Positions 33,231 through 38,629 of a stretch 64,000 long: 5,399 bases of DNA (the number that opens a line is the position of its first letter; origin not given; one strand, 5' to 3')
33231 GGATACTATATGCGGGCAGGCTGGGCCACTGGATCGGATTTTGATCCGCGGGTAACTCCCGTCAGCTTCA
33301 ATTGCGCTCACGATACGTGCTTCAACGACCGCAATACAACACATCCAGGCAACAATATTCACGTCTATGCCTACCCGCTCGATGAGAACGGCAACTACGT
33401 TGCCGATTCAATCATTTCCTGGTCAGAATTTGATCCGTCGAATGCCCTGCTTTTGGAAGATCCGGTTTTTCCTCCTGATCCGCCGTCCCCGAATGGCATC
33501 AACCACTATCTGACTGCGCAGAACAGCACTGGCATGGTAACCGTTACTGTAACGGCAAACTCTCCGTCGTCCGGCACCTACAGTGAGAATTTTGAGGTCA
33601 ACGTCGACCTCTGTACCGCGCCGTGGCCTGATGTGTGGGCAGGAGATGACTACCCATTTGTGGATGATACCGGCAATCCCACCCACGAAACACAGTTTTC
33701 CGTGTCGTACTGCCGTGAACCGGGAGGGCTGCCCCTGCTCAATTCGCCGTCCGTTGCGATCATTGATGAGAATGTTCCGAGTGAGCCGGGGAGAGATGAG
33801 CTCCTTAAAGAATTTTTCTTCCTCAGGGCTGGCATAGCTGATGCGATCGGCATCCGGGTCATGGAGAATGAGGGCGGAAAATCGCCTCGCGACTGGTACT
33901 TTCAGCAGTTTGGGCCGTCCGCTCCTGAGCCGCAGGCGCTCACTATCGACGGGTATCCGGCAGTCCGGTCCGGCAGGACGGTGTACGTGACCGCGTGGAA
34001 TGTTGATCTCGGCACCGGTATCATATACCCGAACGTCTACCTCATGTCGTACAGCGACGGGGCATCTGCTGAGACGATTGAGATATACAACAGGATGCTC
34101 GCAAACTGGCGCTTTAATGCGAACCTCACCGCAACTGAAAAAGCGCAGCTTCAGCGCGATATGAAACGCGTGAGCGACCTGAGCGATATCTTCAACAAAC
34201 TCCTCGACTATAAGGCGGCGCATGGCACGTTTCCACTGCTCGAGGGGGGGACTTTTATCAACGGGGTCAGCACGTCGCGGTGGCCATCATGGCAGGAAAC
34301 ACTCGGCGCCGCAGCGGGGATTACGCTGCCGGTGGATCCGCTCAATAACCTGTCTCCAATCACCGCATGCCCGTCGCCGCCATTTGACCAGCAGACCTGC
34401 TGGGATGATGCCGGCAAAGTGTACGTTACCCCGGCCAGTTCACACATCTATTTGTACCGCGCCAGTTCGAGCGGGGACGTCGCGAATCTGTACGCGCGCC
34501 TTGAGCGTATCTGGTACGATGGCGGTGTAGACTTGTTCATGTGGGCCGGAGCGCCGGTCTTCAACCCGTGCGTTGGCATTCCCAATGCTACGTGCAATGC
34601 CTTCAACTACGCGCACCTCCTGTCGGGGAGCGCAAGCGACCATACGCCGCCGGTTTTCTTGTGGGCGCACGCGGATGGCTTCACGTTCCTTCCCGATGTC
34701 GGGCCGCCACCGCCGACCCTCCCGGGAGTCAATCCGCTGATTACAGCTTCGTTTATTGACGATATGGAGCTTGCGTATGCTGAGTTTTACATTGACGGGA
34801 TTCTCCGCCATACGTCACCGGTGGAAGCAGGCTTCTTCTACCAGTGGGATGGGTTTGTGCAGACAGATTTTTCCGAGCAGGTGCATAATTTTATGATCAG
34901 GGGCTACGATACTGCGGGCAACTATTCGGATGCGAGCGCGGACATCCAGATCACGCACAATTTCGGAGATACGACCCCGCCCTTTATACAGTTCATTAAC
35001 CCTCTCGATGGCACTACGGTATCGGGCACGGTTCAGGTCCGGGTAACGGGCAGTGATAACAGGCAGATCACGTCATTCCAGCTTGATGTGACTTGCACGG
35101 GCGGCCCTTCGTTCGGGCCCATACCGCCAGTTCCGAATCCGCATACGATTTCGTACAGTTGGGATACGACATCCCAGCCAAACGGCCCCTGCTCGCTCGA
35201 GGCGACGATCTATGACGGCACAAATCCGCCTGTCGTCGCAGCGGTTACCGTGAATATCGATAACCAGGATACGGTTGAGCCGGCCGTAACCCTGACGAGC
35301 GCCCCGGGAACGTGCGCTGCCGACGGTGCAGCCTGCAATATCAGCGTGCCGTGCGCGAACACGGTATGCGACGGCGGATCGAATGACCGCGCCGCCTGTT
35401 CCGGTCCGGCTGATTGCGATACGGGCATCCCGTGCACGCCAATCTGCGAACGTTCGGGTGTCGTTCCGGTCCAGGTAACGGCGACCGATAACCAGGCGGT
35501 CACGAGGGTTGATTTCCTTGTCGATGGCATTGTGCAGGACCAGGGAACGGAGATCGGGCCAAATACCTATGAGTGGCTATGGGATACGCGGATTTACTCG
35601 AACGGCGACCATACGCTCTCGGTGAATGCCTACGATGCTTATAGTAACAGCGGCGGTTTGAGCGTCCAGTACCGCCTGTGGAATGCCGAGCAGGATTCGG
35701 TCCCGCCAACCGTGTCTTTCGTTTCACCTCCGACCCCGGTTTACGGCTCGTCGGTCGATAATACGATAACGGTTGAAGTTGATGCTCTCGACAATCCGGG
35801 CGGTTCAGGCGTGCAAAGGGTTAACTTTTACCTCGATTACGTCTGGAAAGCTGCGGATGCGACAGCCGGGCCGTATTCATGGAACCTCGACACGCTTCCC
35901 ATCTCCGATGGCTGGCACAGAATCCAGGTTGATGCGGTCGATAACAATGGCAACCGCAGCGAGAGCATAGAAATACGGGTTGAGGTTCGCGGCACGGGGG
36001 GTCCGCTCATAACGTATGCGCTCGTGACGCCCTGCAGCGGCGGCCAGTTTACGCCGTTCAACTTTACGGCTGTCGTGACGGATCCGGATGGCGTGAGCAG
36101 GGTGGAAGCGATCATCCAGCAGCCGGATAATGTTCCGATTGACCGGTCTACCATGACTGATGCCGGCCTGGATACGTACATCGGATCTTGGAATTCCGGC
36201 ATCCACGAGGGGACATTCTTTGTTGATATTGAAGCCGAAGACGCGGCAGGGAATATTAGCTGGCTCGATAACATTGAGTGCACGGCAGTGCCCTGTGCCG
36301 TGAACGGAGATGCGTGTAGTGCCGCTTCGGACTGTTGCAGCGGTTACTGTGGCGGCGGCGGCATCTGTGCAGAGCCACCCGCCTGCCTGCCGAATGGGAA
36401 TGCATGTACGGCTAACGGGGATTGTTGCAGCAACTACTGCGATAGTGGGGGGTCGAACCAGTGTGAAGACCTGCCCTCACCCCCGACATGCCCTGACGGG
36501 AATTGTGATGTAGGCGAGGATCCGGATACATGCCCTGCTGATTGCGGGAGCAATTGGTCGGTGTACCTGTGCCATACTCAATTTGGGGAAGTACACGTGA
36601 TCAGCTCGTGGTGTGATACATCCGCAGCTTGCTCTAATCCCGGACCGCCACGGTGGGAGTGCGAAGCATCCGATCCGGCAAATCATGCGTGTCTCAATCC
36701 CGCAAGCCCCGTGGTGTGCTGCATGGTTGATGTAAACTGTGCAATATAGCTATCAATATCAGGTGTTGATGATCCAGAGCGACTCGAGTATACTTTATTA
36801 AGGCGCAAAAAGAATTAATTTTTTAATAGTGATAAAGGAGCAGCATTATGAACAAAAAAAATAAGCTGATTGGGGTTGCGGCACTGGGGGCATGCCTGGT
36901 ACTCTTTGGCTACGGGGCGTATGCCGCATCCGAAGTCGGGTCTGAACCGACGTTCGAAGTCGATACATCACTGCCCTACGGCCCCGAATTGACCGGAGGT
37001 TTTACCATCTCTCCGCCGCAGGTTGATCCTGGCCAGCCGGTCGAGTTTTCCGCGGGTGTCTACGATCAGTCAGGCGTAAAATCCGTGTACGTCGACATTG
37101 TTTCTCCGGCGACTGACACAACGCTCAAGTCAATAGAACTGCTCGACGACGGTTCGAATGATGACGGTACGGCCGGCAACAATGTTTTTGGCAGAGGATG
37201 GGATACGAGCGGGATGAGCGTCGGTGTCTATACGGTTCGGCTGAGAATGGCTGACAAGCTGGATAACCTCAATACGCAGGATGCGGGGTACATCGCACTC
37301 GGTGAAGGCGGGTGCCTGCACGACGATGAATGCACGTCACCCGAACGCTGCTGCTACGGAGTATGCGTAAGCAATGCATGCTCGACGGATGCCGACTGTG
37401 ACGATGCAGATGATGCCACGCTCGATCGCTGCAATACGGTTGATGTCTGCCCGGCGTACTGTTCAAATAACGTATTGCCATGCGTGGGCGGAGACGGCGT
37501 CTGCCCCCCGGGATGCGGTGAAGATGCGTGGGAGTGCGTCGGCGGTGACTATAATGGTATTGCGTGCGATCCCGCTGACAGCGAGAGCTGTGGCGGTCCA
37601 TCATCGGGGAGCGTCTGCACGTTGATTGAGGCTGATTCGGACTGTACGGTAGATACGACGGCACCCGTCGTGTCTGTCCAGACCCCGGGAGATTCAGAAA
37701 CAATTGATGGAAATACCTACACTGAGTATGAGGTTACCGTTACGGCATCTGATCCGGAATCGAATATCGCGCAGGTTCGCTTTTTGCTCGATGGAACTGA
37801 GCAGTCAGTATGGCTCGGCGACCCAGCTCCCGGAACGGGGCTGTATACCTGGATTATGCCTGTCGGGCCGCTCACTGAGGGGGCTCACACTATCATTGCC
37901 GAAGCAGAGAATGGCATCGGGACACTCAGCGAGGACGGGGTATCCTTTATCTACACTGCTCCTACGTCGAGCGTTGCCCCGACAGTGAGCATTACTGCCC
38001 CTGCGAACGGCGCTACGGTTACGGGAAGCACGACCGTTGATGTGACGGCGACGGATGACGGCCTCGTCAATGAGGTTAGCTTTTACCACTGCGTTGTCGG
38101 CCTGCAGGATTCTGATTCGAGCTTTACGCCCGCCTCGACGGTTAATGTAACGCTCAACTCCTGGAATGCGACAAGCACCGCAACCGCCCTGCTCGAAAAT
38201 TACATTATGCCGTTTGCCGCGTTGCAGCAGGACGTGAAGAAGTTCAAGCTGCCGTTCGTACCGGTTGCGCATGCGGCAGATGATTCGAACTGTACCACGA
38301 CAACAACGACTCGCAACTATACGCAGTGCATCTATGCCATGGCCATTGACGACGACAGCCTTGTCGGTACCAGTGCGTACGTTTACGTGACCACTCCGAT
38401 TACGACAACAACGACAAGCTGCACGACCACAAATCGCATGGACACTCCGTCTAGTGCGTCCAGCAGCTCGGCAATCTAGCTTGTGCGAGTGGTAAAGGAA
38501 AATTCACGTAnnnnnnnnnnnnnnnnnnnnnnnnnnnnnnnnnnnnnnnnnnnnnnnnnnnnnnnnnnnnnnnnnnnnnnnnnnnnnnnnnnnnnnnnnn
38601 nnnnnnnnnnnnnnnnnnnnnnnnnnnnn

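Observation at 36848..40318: Giant protein is followed by a secreted paralogue and two membrane anchors with Ca2+-binding dockerin/TSP3-like repeats, a possible cohesin-dockerin-like surface assembly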

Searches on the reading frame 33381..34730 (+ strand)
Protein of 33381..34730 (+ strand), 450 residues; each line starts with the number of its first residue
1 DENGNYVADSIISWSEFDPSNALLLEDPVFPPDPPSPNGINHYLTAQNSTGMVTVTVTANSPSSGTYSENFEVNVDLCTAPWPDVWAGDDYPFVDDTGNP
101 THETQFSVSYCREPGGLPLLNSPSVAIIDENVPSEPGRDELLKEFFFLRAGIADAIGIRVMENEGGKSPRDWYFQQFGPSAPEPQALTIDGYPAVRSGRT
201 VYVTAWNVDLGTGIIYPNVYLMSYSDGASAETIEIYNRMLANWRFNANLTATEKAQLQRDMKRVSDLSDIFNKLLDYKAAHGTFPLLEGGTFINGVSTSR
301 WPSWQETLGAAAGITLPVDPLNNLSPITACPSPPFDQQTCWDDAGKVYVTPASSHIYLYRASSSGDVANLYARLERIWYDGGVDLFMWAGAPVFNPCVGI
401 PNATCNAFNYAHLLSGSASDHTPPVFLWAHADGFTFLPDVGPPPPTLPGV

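Call 79: search_solved_structures(query=window:33381-34730:+, max_evalue=1)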
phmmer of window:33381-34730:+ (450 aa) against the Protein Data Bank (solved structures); distinct sequences matched with E-value up to 1: 2.
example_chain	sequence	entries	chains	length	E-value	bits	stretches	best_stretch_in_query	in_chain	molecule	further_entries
2wyh_A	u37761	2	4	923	0.55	12.2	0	161-258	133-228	ALPHA-MANNOSIDASE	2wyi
4uqu_A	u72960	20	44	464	0.74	11.8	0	193-227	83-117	TETRACHLOROETHENE REDUCTIVE DEHALOGENASE CATALYTIC SUBUNIT PCEA | TETRACHLOROETHENE REDUCTIVE DEHALOGENASE CATALYTIC SUBUNIT | Tetrachloroethene reductive dehal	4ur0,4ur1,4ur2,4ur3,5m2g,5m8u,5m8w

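Call 92: search_protein_families(library=pfam, proteins=[window:33381-34730:+], max_evalue=0.01)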
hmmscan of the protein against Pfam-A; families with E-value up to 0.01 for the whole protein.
window:33381-34730:+ (450 aa): 0 families

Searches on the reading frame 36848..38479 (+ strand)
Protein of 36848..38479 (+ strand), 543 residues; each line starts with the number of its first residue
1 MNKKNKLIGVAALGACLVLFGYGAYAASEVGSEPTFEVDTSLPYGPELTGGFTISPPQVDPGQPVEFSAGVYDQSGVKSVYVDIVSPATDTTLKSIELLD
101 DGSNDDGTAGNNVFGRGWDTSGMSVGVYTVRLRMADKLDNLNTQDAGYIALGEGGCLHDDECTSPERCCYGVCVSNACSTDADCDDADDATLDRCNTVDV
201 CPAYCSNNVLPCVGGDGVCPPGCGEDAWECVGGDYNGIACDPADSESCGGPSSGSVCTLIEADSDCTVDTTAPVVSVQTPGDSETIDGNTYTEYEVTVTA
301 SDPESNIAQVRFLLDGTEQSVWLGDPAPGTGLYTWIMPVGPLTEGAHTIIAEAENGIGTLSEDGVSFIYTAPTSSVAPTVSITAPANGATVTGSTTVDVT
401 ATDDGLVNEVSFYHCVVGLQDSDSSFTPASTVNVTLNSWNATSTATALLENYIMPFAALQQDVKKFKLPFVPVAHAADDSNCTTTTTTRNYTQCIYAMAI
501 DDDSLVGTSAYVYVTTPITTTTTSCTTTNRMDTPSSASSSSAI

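Call 7: search_protein_families(library=pfam, proteins=[window:36848-38479:+], max_evalue=0.1)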
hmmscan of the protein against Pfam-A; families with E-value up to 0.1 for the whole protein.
window:36848-38479:+ (543 aa): 2 families
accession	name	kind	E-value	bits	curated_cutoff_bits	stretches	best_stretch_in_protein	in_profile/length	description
PF17957.7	Big_7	-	2.3e-16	60.7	24.1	2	378-415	1-40/70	Bacterial Ig domain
PF00801.26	PKD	-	0.012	16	23.5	0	293-309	58-74/80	PKD domain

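Call 78: search_protein_families(library=ncbifam, proteins=[window:36848-38479:+], max_evalue=0.01)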
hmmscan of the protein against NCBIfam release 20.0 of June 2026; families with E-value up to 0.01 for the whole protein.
window:36848-38479:+ (543 aa): 0 families
